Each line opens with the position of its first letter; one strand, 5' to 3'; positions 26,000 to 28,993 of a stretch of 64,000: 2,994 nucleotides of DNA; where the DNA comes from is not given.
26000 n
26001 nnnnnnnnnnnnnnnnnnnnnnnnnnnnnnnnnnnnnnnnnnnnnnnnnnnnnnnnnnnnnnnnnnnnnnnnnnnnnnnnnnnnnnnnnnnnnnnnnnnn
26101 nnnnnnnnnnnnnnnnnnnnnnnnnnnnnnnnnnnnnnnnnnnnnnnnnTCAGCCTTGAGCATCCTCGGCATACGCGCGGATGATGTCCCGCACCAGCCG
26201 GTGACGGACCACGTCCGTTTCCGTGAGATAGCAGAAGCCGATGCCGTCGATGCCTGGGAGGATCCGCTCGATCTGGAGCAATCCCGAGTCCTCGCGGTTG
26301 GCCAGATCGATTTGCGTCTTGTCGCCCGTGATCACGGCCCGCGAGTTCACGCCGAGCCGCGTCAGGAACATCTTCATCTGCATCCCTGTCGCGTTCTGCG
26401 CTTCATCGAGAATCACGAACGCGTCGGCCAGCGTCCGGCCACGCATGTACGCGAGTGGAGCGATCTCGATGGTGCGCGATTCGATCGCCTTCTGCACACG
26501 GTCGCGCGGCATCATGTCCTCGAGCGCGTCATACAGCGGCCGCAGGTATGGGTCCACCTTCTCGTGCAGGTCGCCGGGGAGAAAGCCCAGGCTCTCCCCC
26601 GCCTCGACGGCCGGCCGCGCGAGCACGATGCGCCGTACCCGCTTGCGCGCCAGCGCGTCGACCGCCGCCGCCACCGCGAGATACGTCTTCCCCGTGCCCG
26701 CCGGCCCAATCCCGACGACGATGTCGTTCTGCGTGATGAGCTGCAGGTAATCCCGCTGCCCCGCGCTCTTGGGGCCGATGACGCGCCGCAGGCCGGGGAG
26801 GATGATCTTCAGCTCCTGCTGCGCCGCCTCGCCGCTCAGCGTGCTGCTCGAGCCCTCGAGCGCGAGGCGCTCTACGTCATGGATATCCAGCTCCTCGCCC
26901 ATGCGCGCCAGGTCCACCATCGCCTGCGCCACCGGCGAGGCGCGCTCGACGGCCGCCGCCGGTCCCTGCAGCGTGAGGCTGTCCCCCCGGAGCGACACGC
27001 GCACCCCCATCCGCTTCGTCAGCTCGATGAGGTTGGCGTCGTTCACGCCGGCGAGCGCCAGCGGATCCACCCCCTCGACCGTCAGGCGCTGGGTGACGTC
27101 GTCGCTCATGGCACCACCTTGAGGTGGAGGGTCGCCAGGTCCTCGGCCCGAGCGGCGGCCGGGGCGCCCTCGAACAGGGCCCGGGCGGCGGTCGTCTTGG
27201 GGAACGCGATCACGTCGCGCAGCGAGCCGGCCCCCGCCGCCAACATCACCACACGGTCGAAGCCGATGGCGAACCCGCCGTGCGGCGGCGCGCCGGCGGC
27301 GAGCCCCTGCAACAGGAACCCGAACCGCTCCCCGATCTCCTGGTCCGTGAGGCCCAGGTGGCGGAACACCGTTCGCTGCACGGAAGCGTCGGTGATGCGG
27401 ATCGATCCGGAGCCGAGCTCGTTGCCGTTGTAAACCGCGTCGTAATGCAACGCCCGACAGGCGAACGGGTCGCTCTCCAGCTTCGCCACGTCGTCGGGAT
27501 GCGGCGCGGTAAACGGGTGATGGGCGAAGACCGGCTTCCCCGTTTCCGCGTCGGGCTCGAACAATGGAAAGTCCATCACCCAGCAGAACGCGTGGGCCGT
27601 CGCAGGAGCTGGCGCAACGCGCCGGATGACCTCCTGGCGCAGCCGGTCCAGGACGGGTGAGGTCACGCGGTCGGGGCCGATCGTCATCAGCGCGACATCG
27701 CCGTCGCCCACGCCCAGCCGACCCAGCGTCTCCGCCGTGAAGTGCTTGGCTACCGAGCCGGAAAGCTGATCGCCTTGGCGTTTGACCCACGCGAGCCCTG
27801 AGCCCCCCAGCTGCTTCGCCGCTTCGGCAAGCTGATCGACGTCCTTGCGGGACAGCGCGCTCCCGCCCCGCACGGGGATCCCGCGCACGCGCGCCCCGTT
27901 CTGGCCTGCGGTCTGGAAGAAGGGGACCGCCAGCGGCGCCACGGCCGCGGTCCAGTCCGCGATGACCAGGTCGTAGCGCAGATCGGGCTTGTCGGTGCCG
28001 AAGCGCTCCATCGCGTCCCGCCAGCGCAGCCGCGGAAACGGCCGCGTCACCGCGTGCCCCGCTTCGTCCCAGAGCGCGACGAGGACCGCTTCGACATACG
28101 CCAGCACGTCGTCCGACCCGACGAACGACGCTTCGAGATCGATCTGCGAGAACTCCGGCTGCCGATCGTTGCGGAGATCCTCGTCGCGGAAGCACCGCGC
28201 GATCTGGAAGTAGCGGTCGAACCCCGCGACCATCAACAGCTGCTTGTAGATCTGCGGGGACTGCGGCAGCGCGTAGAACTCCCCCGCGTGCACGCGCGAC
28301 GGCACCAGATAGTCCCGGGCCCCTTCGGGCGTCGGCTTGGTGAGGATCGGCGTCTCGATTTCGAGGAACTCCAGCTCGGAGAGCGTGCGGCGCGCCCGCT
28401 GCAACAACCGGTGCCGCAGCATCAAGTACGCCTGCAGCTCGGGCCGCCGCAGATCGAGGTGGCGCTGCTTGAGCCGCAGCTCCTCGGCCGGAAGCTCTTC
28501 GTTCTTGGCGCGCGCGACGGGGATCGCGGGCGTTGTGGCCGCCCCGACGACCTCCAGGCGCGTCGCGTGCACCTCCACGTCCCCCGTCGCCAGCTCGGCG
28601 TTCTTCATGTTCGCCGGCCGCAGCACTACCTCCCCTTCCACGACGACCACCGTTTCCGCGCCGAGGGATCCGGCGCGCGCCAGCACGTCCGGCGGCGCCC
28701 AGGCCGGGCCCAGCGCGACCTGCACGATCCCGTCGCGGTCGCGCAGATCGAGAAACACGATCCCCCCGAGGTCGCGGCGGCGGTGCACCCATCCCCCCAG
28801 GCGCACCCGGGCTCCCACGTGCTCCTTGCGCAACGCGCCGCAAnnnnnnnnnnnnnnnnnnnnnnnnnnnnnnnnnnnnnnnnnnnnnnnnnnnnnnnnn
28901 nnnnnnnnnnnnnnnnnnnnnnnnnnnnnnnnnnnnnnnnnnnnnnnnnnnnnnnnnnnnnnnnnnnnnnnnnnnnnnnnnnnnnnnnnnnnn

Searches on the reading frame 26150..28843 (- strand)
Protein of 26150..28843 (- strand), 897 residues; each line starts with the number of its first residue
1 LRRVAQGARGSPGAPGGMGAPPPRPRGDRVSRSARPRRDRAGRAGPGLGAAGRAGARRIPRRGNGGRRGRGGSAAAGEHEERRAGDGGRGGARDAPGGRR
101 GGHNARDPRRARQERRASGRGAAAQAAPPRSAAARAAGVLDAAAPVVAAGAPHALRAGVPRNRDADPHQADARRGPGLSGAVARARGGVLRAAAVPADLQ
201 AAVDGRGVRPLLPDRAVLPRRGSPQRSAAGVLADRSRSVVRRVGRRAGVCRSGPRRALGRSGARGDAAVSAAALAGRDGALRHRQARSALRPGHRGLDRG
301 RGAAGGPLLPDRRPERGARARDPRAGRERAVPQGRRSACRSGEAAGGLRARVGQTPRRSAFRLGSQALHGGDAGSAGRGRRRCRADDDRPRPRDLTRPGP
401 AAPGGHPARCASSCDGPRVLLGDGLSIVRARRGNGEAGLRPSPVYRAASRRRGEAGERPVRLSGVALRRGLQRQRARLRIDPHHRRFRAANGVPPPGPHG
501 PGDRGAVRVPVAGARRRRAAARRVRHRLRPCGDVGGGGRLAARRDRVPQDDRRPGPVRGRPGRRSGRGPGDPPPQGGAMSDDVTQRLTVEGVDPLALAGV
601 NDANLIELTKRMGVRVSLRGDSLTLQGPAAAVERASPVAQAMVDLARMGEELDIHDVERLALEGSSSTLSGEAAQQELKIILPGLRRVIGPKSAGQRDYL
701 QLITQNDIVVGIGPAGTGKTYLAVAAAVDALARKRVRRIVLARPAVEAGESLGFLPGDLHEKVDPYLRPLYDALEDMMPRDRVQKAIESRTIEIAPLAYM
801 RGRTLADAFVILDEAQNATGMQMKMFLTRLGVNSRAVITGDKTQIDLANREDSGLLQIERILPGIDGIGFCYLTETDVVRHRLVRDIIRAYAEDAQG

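Call 48: search_protein_families(library=pfam, proteins=[window:26150-28843:-], max_evalue=0.0001)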
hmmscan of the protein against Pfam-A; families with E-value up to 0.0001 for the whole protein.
window:26150-28843:- (897 aa): 3 families
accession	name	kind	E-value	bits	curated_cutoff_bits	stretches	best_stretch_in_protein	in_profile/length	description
PF02562.22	PhoH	-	1.2e-91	306.2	27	1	689-891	2-204/205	PhoH-like protein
PF13604.12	AAA_30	-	2e-08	34.7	27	1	693-845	3-128/191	AAA domain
PF13245.12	AAA_19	-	3.5e-05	24.4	25.1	0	699-845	4-129/134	AAA domain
